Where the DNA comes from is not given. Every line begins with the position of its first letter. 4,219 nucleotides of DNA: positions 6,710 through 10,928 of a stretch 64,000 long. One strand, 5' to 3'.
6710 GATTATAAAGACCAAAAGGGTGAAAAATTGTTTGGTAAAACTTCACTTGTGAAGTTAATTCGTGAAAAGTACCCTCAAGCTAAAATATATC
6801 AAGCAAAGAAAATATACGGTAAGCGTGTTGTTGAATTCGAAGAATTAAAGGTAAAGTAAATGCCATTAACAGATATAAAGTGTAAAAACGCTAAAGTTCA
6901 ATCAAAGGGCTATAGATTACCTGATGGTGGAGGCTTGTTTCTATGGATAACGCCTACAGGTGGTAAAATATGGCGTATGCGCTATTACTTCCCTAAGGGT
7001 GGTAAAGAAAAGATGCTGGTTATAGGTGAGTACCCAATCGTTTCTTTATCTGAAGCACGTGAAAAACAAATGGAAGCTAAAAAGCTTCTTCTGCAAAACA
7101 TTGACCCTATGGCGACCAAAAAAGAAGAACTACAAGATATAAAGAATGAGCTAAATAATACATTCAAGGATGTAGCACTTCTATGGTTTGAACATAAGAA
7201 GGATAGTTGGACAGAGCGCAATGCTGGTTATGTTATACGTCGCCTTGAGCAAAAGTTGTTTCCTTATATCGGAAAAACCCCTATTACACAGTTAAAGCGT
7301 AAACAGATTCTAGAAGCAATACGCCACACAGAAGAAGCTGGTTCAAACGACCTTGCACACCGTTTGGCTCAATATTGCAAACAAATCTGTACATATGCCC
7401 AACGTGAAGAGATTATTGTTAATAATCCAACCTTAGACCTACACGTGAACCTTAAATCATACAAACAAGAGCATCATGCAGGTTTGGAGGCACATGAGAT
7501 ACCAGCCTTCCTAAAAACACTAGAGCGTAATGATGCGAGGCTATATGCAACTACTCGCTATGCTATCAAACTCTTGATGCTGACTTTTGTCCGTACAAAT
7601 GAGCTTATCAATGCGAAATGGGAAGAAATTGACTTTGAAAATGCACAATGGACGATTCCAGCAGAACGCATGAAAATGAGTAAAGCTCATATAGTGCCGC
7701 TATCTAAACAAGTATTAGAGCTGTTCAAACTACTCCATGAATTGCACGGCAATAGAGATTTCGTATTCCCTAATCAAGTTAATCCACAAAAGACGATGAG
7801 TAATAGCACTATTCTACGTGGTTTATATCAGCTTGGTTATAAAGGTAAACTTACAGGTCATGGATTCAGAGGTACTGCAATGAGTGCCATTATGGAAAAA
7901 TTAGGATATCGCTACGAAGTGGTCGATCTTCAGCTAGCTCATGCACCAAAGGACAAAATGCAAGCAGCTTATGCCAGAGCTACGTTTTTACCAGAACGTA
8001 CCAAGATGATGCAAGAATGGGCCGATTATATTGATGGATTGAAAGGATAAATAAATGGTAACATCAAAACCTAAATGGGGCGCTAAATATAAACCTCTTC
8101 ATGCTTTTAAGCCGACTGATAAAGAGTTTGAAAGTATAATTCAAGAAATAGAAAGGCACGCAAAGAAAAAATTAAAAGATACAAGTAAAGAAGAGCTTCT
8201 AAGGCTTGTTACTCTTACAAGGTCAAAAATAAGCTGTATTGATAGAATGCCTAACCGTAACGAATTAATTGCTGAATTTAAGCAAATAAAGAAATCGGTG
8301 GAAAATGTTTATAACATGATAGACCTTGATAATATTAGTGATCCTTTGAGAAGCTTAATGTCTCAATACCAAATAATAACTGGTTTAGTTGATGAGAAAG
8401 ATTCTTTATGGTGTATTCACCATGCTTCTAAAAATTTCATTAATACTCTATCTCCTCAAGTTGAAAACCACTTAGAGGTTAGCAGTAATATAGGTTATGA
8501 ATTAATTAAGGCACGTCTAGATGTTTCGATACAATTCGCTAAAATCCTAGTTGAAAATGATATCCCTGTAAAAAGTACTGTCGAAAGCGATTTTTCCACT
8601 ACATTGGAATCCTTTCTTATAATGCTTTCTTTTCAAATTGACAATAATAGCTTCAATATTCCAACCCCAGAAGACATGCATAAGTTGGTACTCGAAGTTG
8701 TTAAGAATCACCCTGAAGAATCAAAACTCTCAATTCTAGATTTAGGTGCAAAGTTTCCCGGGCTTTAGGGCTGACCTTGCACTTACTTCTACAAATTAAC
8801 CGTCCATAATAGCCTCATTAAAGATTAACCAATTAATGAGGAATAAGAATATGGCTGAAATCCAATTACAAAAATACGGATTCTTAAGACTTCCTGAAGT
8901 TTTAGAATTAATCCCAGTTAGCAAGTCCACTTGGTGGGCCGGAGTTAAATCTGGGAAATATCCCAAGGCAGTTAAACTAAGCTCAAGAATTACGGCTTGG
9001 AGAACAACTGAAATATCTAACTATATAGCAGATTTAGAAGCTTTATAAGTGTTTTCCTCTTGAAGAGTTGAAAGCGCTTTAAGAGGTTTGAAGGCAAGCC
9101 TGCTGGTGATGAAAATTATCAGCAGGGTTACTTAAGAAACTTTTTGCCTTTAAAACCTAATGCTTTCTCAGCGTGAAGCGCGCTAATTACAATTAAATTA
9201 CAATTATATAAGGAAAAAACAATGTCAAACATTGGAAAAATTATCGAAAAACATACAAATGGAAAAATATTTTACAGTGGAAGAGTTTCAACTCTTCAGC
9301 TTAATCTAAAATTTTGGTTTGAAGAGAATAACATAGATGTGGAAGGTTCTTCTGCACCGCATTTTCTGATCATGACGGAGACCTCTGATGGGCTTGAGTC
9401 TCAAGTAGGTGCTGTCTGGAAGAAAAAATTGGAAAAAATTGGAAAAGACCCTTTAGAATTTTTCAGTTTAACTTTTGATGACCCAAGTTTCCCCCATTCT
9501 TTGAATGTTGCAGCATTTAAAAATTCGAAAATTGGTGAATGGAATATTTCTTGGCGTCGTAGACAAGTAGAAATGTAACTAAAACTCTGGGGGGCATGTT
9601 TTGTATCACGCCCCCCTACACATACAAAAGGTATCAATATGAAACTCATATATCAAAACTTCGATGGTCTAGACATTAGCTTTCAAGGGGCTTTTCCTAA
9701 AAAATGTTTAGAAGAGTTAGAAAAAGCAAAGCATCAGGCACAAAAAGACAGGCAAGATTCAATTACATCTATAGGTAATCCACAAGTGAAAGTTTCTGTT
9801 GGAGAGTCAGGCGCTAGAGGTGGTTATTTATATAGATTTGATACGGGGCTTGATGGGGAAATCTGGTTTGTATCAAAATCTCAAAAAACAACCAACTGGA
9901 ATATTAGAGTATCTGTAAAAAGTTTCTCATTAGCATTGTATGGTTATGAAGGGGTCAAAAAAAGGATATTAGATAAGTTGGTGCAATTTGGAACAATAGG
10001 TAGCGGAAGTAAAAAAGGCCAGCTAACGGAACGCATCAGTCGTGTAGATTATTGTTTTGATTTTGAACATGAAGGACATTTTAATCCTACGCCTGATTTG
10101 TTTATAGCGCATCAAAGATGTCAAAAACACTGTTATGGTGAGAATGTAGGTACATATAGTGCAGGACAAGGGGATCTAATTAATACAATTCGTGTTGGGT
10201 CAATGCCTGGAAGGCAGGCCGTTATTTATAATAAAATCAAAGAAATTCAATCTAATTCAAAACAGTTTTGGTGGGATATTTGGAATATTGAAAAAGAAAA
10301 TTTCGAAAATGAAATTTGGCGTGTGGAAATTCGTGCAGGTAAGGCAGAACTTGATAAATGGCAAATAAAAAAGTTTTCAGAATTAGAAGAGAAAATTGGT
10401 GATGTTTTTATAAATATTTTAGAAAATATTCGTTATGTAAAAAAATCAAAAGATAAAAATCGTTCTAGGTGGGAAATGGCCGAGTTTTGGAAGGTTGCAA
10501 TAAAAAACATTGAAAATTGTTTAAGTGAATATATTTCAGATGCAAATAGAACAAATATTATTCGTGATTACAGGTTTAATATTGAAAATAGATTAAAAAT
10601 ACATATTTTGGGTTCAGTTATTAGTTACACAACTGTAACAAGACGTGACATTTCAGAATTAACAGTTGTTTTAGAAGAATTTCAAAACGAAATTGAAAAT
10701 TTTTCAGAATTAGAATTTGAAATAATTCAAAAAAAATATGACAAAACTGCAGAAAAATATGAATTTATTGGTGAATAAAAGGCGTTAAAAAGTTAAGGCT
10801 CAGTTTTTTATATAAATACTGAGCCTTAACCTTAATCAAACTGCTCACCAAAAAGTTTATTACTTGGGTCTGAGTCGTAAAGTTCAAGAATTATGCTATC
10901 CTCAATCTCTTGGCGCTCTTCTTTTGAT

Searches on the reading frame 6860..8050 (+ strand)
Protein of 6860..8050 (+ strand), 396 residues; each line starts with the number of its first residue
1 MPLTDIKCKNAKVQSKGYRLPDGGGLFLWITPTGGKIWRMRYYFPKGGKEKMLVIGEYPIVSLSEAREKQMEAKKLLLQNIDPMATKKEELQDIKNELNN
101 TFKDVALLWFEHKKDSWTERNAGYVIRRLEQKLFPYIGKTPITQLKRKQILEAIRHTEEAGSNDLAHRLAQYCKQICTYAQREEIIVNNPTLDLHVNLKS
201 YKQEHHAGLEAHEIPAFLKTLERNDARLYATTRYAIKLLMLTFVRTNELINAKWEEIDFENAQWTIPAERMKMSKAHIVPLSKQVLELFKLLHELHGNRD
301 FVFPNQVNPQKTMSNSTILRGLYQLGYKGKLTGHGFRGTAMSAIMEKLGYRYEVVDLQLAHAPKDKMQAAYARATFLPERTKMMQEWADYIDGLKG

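Call 31: search_protein_families(library=pfam, proteins=[window:6860-8050:+], max_evalue=0.01)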
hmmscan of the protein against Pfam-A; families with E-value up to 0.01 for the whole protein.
window:6860-8050:+ (396 aa): 4 families
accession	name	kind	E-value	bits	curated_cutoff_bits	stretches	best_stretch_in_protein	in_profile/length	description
PF13356.12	Arm-DNA-bind_3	-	5.8e-24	84.5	27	1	3-90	1-83/83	Arm DNA-binding domain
PF22022.2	Phage_int_M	-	3.3e-23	82.2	27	1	102-195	1-94/96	Phage integrase central domain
PF00589.27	Phage_integrase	-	1.5e-22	80.6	27.1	1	209-375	3-169/172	Phage integrase family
PF14659.12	Phage_int_SAM_3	-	0.0001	22.9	22.6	1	101-152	1-52/58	Phage integrase, N-terminal SAM-like domain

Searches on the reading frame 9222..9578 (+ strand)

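Call 31: search_protein_families(library=pfam, proteins=[window:9222-9578:+], max_evalue=0.01)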
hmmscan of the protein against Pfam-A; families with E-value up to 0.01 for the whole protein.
window:9222-9578:+ (118 aa): 1 family
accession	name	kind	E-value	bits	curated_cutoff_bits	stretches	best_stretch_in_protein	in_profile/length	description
PF05284.17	DUF736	-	4e-17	62.4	22.1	1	12-113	10-98/99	Protein of unknown function (DUF736)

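Call 66: search_protein_families(library=phrogs, proteins=[window:9222-9578:+], max_evalue=0.001)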
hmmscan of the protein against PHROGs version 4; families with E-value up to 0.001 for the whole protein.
window:9222-9578:+ (118 aa): 0 families

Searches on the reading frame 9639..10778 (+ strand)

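Call 3: search_protein_families(library=pfam, proteins=[window:9639-10778:+], max_evalue=0.1)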
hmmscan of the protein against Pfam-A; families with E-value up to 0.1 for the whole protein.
window:9639-10778:+ (379 aa): 1 family
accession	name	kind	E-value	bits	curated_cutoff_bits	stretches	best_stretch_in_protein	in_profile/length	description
PF02486.25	Rep_trans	-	0.00013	22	29.6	1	181-293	55-155/201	Replication initiation factor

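Call 4: search_protein_families(library=padloc, proteins=[window:9639-10778:+], max_evalue=0.1)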
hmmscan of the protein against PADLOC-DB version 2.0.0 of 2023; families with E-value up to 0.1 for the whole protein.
window:9639-10778:+ (379 aa): 0 families

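Call 5: search_protein_families(library=ncbifam, proteins=[window:9639-10778:+], max_evalue=0.1)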
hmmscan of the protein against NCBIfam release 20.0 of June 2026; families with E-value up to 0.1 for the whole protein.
window:9639-10778:+ (379 aa): 0 families

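Call 66: search_protein_families(library=phrogs, proteins=[window:9639-10778:+], max_evalue=0.001)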
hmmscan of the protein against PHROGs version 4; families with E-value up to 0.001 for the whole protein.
window:9639-10778:+ (379 aa): 0 families
